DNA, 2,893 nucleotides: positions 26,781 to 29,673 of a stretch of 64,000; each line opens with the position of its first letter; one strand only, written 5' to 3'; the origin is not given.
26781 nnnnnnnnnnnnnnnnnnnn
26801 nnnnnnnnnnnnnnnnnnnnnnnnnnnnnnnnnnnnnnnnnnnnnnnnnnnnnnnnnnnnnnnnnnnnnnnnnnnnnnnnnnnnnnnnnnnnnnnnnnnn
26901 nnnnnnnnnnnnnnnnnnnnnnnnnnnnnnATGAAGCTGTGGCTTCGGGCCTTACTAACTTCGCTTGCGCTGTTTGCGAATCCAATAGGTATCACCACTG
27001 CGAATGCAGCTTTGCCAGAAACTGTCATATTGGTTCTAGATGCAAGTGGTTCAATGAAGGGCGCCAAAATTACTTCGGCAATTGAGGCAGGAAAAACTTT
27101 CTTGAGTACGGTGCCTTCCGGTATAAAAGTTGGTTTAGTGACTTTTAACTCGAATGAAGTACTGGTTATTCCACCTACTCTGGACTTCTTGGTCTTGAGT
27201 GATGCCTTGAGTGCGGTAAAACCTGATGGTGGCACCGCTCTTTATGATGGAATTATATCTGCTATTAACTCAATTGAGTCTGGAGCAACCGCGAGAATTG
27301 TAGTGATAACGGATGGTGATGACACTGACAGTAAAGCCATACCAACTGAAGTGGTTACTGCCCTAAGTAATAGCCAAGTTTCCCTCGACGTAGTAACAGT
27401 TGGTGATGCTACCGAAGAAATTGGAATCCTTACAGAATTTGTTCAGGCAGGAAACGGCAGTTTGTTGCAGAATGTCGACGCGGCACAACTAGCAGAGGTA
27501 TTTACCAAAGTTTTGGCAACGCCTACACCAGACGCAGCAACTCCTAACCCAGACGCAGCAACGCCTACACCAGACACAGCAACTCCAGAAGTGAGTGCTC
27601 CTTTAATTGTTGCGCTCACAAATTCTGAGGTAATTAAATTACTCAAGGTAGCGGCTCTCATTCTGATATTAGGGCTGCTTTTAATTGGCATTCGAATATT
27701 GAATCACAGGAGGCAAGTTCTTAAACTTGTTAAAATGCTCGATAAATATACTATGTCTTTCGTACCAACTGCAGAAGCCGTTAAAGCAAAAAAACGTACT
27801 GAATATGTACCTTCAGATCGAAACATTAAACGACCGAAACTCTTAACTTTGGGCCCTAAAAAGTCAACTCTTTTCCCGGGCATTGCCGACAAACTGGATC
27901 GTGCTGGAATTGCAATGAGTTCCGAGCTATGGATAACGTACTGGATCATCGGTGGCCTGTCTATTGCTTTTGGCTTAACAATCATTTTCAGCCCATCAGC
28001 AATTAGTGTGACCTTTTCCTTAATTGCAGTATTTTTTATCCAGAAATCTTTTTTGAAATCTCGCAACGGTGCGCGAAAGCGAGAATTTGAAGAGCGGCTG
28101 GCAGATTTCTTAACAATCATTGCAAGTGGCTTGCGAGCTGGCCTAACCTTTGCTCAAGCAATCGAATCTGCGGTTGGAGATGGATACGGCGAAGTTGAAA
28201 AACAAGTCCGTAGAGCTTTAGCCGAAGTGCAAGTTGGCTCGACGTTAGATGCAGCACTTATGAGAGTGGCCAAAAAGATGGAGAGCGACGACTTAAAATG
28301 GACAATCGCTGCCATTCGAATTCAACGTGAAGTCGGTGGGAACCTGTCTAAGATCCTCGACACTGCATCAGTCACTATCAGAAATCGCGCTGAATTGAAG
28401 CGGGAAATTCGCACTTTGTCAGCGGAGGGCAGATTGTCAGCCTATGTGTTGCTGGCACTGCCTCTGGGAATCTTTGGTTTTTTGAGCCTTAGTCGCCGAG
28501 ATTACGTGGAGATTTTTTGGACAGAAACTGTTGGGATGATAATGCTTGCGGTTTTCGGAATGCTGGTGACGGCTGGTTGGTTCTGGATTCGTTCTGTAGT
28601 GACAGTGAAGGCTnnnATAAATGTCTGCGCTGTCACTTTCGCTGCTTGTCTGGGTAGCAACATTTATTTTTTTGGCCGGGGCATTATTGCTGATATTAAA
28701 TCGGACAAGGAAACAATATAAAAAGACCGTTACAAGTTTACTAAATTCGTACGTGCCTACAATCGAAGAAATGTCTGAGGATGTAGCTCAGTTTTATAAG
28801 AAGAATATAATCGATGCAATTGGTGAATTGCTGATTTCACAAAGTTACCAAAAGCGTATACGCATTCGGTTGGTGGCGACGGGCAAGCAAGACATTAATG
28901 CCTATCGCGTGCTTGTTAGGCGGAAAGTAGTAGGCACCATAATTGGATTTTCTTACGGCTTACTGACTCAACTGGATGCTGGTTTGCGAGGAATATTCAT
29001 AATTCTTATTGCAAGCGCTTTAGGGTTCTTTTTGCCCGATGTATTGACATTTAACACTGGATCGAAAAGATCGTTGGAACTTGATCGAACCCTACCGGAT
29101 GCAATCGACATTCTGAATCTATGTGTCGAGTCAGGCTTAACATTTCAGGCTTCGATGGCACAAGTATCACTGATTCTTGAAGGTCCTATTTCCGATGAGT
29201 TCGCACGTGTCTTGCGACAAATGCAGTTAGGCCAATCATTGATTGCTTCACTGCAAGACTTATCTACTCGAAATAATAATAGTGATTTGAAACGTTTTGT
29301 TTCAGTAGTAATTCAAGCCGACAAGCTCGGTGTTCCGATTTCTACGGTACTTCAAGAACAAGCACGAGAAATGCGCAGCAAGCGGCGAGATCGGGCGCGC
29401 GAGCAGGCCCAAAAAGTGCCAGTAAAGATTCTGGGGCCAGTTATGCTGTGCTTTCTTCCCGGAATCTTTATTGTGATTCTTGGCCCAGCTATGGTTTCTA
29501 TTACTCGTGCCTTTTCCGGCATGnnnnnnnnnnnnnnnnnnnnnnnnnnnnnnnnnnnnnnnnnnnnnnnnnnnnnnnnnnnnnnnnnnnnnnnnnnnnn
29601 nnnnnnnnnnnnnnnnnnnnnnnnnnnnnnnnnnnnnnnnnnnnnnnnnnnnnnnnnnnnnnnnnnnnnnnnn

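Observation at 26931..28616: Extracytoplasmic von Willebrand A domain fused to the TadB inner-membrane platform protein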

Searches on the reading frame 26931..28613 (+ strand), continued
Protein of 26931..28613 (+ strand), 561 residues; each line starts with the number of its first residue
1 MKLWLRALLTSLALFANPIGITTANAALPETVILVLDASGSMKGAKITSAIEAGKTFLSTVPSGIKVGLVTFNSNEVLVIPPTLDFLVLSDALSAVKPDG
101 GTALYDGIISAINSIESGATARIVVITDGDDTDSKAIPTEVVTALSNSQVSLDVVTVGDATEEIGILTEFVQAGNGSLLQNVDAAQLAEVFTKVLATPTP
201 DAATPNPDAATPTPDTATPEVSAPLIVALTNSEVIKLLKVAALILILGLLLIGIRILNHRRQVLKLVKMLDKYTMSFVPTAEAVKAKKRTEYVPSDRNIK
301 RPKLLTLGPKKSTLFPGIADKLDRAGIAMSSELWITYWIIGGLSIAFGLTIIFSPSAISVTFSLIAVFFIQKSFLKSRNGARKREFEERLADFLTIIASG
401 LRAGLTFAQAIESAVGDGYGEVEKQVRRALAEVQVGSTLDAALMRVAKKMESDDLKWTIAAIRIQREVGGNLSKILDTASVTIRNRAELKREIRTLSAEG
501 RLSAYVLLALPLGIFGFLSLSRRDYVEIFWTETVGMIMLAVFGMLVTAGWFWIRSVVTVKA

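Call 14: find_related_loci(query=A1, collection=genome_contigs, flank=10000)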
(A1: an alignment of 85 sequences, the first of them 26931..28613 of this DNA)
Query A1 (561 aa) in genome_contigs; peptide patterns used: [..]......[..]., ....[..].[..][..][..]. (x = any residue, [..] = any of these).
600 stretches matched a pattern (row limit reached: there are more); 595 encode a relative of the query (tblastn E <= 1e-3); the best 80 are kept; 80 distinct loci.
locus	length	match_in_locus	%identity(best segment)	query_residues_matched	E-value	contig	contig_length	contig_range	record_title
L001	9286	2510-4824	35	31-559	1e-85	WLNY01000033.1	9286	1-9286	MAG: Actinomycetota bacterium isolate UFOp-RH-23may17-328 RH-23may17-328-c33, whole genome shotgun sequence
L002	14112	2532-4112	34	29-532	9e-80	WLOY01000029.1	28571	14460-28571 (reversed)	MAG: Actinomycetota bacterium isolate UFOp-RH-23may17-797 RH-23may17-797-c29, whole genome shotgun sequence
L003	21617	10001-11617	31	30-560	1e-67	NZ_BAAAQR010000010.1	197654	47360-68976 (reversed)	Nocardioides koreensis strain JCM 16022 sequence10, whole genome shotgun sequence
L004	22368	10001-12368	31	32-560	5e-67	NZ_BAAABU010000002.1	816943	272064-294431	Saccharothrix mutabilis subsp. mutabilis strain JCM 3380 sequence02, whole genome shotgun sequence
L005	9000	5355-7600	31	24-561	9e-63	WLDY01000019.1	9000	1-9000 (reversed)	MAG: Actinomycetota bacterium isolate UFOp-RE-18aug17-1 RE-18aug17-1-c19, whole genome shotgun sequence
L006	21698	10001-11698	31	27-560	3e-61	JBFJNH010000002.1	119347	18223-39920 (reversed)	MAG: Marmoricola sp. isolate Mix_sand17.2022.03.Z.5 k141_1832162_length_119347_cov_17.2661, whole genome shotgun sequenc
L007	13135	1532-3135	46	33-560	4e-59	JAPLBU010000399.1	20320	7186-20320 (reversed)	MAG: Actinomycetota bacterium isolate LacPavin_0818_WC45_MAG_67_6 LacPavin_0818_WC45_scaffold_179418, whole genome shotg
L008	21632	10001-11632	33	31-560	4e-59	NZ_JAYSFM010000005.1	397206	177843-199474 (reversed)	MAG: Nocardioides sp. isolate ZZ2_ZZA25_bin.26 NODE_19_length_397206_cov_19.674084, whole genome shotgun sequence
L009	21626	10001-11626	49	21-561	1e-149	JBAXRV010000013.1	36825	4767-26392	MAG: Actinomycetes bacterium isolate ELA592 MAG592_13, whole genome shotgun sequence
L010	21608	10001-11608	31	30-556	3e-57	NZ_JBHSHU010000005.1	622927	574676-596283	Nocardioides sp. GCM10023255 strain CGMCC 1.19066 GCM70023255_14, whole genome shotgun sequence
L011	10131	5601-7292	31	33-560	3e-57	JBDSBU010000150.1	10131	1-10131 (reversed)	MAG: Marmoricola sp. isolate cluster1_bin.140 k127_3036748, whole genome shotgun sequence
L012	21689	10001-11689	29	30-560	2e-57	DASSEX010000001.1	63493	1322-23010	MAG TPA_asm: Mycobacteriales bacterium isolate SMAG_U989 k141_509112, whole genome shotgun sequence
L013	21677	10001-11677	30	29-560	8e-57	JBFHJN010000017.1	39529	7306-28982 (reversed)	MAG: Coriobacteriia bacterium isolate Mix_sand07.2021.05.G.64 k141_2726514_length_39529_cov_18.0243, whole genome shotgu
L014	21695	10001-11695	28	21-560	9e-57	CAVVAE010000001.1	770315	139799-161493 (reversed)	MAG: uncultured Actinomycetota bacterium isolate MFD04212.bin.1.240 genome assembly, contig: contig_11393, whole genome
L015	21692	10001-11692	29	31-560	7e-57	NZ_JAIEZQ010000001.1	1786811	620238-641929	Nocardioides jiangsuensis strain WL0053 NODE_1_length_1786811_cov_46.119113, whole genome shotgun sequence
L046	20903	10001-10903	35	266-560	6e-43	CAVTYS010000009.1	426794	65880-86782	MAG: uncultured Actinomycetota bacterium isolate MFD05442.bin.1.31 genome assembly, contig: contig_6068, whole genome sh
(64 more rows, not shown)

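Call 25: predict_structure(alignment_id=A1)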
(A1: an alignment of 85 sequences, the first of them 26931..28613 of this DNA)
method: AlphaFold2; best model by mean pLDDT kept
length: 561 residues; sequences in the alignment: 85
mean_pLDDT: 84.0   pTM: 0.54
mean pLDDT of the five models: 84.0, 83.1, 82.0, 81.8, 81.5
residues with pLDDT >= 90: 339; 70-90: 112; 50-70: 51; < 50: 59
segments of 3 or more residues with pLDDT < 50: 17-25, 203-230, 287-307
pLDDT, mean of each block of 10 residues (from residue 1): 63 51 54 97 94 94 95 97 97 97 97 94 94 97 95 91 90 94 81 79 45 42 45 67 73 80 80 61 51 42 50 87 92 94 91 85 91 94 95 97 97 95 96 96 96 97 94 95 94 90 91 94 94 93 91 80 61
secondary structure, 60 per line:
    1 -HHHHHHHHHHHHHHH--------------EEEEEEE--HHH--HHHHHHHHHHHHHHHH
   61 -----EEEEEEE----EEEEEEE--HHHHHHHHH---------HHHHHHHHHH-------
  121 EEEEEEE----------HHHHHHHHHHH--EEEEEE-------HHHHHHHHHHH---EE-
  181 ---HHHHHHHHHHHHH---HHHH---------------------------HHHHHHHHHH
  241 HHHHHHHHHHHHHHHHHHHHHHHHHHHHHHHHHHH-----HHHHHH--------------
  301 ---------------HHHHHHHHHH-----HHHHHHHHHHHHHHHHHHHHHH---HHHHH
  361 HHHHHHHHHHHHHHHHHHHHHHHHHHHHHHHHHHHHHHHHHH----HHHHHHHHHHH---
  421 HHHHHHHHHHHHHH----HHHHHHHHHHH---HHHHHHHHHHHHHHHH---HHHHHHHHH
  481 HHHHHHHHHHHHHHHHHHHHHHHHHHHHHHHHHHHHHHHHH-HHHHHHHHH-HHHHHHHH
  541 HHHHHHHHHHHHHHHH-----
elements in order: H2-16 E31-37 H45-60 E66-72 E77-83 H86-94 H104-113 E121-127 H138-148 E151-156 H164-174 H184-196 H200-203 H231-275 H281-286 H316-325 H331-352 H356-402 H407-417 H421-434 H439-449 H453-468 H472-521 H523-531 H533-556

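Call 27: fold_search(model_id=the predicted structure, library=pdb)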
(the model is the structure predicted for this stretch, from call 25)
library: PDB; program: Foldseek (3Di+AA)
matches with E <= 10: 1133; with E <= 0.001: 289
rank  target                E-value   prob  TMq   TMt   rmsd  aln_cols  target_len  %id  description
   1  9c4f_I                9.6e-10  1.00  0.27  0.74   3.3       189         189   21  Infectious B19V capsid (released 2024-10-16)
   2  4jdu                  2.2e-09  1.00  0.25  0.66   4.8       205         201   20  The crystal structure of an aerotolerance-related membrane protein from Bacteroides fragilis NCTC 9343 with multiple mut (released 2013-03-27)
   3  6fpz_A                4.0e-09  1.00  0.28  0.26   2.7       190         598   20  Inter-alpha-inhibitor heavy chain 1, D298A (released 2019-02-27)
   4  6fpy_A                5.4e-09  1.00  0.28  0.26   2.6       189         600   20  Inter-alpha-inhibitor heavy chain 1, wild type (released 2019-02-27)
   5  8s05_A                7.7e-09  1.00  0.26  0.38   2.9       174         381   26  ArnAB complex an archaeal ortholog of the Sec23/24 core motif (released 2025-10-29)
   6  3ibs_A                8.5e-09  1.00  0.25  0.64   5.5       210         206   20  Crystal structure of conserved hypothetical protein BatB from Bacteroides thetaiotaomicron (released 2009-08-25)
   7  4fx5                  8.9e-09  1.00  0.27  0.36   2.4       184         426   23  von Willebrand factor type A from Catenulispora acidiphila (released 2012-07-18)
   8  3ibs_B                1.2e-08  1.00  0.25  0.65   5.0       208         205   19  Crystal structure of conserved hypothetical protein BatB from Bacteroides thetaiotaomicron (released 2009-08-25)
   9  6fpy_B                1.4e-08  1.00  0.28  0.26   2.4       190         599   21  Inter-alpha-inhibitor heavy chain 1, wild type (released 2019-02-27)
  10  8j4a_B                1.6e-08  1.00  0.26  0.68   3.9       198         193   21  Crystal structure of OY phytoplasma SAP05 in complex with AtRPN10 (released 2024-02-28)
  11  4wfq                  2.3e-08  1.00  0.26  0.71   3.1       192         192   17  Crystal structure of TFIIH subunit (released 2015-02-18)
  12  8pfd_B                3.2e-08  1.00  0.25  0.68   4.0       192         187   21  Crystal structure of binary complex between Aster yellows witches'-broom phytoplasma effector SAP05 and the von Willeb (released 2023-07-05)
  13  8s05_B                3.9e-08  1.00  0.26  0.38   2.9       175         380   26  ArnAB complex an archaeal ortholog of the Sec23/24 core motif (released 2025-10-29)
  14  9a88_D                4.1e-08  1.00  0.28  0.41   8.3       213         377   13  Structure of the pre-incision complex in nucleotide excision repair   (released 2024-10-09)
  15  6jp5_F                4.5e-08  1.00  0.27  0.16   3.2       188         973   17  Rabbit Cav1.1-Nifedipine Complex (released 2019-06-12)
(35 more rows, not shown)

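Call 28: search_solved_structures(query=A1, max_evalue=0.01)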
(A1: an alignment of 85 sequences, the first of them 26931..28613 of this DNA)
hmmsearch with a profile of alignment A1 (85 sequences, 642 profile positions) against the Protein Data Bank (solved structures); distinct sequences matched with E-value up to 0.01: 57.
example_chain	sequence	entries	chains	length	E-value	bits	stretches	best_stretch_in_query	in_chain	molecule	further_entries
8s05_A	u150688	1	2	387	2e-20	76.1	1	82-250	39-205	Conserved protein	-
6pyo_A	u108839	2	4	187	1.8e-17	66.3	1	82-246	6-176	cDNA FLJ56608, highly similar to Homo sapiens chloride channel, calcium activated, family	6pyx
4rck_A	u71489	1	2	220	2.3e-16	62.7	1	79-246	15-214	Hypothetical membrane spanning protein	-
9c4f_I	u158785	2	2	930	4e-14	55.3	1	59-377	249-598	Inter-alpha-trypsin inhibitor heavy chain H4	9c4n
6tnj_A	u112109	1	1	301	7.4e-10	41.2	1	80-185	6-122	Minor fimbrium subunit Mfa5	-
6to1_A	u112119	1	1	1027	1.1e-09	40.7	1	75-185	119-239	Minor fimbrium subunit Mfa5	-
3ibs_A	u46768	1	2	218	2.6e-09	39.4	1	80-213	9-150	conserved hypothetical protein BatB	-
6fpy_A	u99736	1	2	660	3e-09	39.2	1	64-285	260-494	Inter-alpha-trypsin inhibitor heavy chain H1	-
2x31_A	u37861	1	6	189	6.9e-09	38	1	81-184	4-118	MAGNESIUM-CHELATASE 60 KDA SUBUNIT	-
5vfp_b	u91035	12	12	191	9.4e-09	37.5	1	115-230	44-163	26S proteasome non-ATPase regulatory subunit 4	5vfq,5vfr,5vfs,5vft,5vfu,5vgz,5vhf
4jdu_A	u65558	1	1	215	2.5e-08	36.1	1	84-213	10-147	Aerotolerance-related membrane protein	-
12bm_b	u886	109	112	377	3.7e-08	35.6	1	116-230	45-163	RPN10 | 26S proteasome non-ATPase regulatory subunit 4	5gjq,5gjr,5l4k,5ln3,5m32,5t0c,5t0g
9no5_A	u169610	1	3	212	4.2e-08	35.4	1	80-165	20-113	Putative secreted protein, hemolysin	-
6epc_W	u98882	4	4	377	4.4e-08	35.3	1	116-230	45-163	26S proteasome subunit S5a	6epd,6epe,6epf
5a8j_A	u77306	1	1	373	7.3e-08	34.6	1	80-293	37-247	VWA2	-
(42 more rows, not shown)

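Call 35: search_protein_families(library=ncbifam, proteins=[window:26931-28613:+], max_evalue=0.01)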
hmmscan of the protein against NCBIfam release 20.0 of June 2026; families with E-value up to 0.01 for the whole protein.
window:26931-28613:+ (561 aa): 7 families
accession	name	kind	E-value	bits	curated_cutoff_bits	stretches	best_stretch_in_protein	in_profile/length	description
NF010238.0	PRK13685.1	subfamily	7.8e-11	41.6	432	1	9-144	73-228/335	hypothetical protein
TIGR03788.1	marine_srt_targ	equivalog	2.1e-09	36.4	551.65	1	12-195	255-442/629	marine proteobacterial sortase target protein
TIGR02442.1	Cob-chelat-sub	hypoth_equivalog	2.9e-08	32.6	779.45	1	30-177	473-636/641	putative cobaltochelatase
TIGR00868.1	hCaCC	subfamily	4.4e-08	31.4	900.85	1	32-171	307-453/863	calcium-activated chloride channel protein 1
TIGR03436.1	acidobact_VWFA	subfamily_domain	8.8e-08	32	81.25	1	24-154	61-216/324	VWA domain-containing protein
NF046075.1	UpsF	equivalog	0.00075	18.4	400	1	341-495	265-412/484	membrane pilin protein UpsF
TIGR02031.1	BchD-ChlD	equivalog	0.002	16.9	499.55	1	32-129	426-530/608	magnesium chelatase ATPase subunit D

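Call 43: search_protein_families(library=pfam, proteins=[P0083, P0035, P0025], max_evalue=0.1)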
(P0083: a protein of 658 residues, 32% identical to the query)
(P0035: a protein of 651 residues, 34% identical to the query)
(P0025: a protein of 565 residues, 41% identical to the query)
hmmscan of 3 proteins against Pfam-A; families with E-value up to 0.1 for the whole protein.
P0083 (658 aa): 8 families
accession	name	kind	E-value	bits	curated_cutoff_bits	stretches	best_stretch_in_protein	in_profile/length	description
PF00482.28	T2SSF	-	4e-20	72.5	25.2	1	491-615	2-123/125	Type II secretion system (T2SS), protein F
PF13519.12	VWA_2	-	3.1e-18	66.8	27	1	87-184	1-106/107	von Willebrand factor type A domain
PF00092.34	VWA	-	1.6e-12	48.4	23.8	1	88-244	3-170/174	von Willebrand factor type A domain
PF13768.12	VWA_3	-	4.1e-07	30.6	27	1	88-232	4-152/155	von Willebrand factor type A domain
PF05762.20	VWA_CoxE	-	1.4e-05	25.1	26.4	1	86-207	58-182/222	VWA domain containing CoxE-like protein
PF06738.18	ThrE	-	0.0064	16.4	26.3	1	429-467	109-147/241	Putative threonine/serine exporter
PF09967.15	DUF2201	-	0.042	14.4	26.4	0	88-167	2-76/123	VWA-like domain (DUF2201)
PF04056.20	Ssl1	-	0.047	14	27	0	147-247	70-170/193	Ssl1-like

P0035 (651 aa): 7 families
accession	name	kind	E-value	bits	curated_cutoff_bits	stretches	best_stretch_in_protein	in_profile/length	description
PF13519.12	VWA_2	-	6.3e-19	69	27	1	92-189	1-106/107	von Willebrand factor type A domain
PF00482.28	T2SSF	-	4.8e-18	65.8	25.2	1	483-609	1-124/125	Type II secretion system (T2SS), protein F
PF00092.34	VWA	-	5.6e-14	53.2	23.8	1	92-248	2-169/174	von Willebrand factor type A domain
PF13768.12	VWA_3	-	1e-09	39.1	27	1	91-238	2-153/155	von Willebrand factor type A domain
PF05762.20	VWA_CoxE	-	1.5e-06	28.3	26.4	1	90-216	57-186/222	VWA domain containing CoxE-like protein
PF04811.21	Sec23_trunk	-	0.0012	18.9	27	1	93-138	7-55/241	Sec23/Sec24 trunk domain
PF20990.2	DUF2207_C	-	0.033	14.3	33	0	585-646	133-188/247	Predicted membrane protein (DUF2207) C-terminal domain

P0025 (565 aa): 7 families
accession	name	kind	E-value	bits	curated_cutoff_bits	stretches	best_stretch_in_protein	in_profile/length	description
PF00482.28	T2SSF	-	3.2e-20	72.8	25.2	1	397-523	1-124/125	Type II secretion system (T2SS), protein F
PF00092.34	VWA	-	2.2e-16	61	23.8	1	28-185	2-170/174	von Willebrand factor type A domain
PF13519.12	VWA_2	-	1.1e-13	52.2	27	1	28-125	1-106/107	von Willebrand factor type A domain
PF05762.20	VWA_CoxE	-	1.1e-08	35.2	26.4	1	24-182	54-218/222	VWA domain containing CoxE-like protein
PF25106.1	VWA_4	-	8.1e-07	29.2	27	1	28-159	2-137/169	von Willebrand factor A domain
PF09967.15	DUF2201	-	0.0078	16.8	26.4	1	28-132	1-95/123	VWA-like domain (DUF2201)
PF04811.21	Sec23_trunk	-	0.014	15.4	27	0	29-70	7-51/241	Sec23/Sec24 trunk domain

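Call 57: find_encoding_contigs(protein=window:26931-28613:+, flank=3000, max_places=4)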
Protein window:26931-28613:+ (561 aa): no gene with exactly this product is on record in the collection.

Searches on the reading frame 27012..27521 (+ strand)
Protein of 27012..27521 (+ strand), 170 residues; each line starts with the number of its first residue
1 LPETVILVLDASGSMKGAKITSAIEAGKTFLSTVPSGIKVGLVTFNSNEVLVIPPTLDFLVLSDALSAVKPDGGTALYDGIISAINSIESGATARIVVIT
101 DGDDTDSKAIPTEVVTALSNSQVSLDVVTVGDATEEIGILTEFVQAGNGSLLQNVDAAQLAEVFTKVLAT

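Call 63: search_protein_representatives(alignment_id=A3)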
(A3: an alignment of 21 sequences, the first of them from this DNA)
Query: 21 sequences, 170 profile positions. Proteins with E-value up to 0.001 (for the whole library): 98974; up to 1e-10: 29937; up to 1e-30: 886. The best 150 are listed.
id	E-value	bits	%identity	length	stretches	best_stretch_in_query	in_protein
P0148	8.4e-117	403.1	-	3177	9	4-168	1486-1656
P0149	1.7e-78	278.4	-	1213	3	5-168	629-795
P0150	3.0e-76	271.1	-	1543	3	5-166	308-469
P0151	1.5e-75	268.9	-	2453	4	6-166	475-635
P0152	1.2e-73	262.7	-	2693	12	3-162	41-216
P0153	3.0e-72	258.1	-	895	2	3-169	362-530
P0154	3.7e-70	251.3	-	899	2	3-167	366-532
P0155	5.6e-68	244.2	-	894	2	4-168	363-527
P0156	4.7e-67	241.2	-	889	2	4-167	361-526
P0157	3.6e-59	215.5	-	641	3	5-166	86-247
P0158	7.3e-59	214.6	-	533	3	4-166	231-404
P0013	1.4e-57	210.4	-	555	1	2-169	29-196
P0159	6.0e-57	208.3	-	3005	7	5-140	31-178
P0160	1.2e-54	200.8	-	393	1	2-169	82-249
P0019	2.6e-54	199.7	-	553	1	2-169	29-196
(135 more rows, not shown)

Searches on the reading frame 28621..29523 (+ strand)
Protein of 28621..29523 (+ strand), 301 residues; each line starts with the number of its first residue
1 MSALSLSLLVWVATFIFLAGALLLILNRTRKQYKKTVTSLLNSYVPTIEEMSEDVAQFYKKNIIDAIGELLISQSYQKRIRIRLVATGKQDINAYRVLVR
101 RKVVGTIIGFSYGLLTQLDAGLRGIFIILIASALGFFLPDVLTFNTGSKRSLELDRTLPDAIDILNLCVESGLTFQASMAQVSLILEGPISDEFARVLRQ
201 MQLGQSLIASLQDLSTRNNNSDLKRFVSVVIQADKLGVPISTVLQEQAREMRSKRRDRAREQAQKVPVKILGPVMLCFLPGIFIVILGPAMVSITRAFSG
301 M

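Call 3: search_protein_families(library=pfam, proteins=[window:28621-29523:+], max_evalue=0.01)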
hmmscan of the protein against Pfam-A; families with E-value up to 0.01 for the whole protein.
window:28621-29523:+ (301 aa): 1 family
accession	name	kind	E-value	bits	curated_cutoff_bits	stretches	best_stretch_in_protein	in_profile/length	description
PF00482.28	T2SSF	-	3e-18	66.4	25.2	1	162-287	2-124/125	Type II secretion system (T2SS), protein F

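Call 35: search_protein_families(library=ncbifam, proteins=[window:28621-29523:+], max_evalue=0.01)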
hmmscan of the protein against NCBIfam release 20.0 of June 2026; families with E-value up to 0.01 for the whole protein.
window:28621-29523:+ (301 aa): 0 families
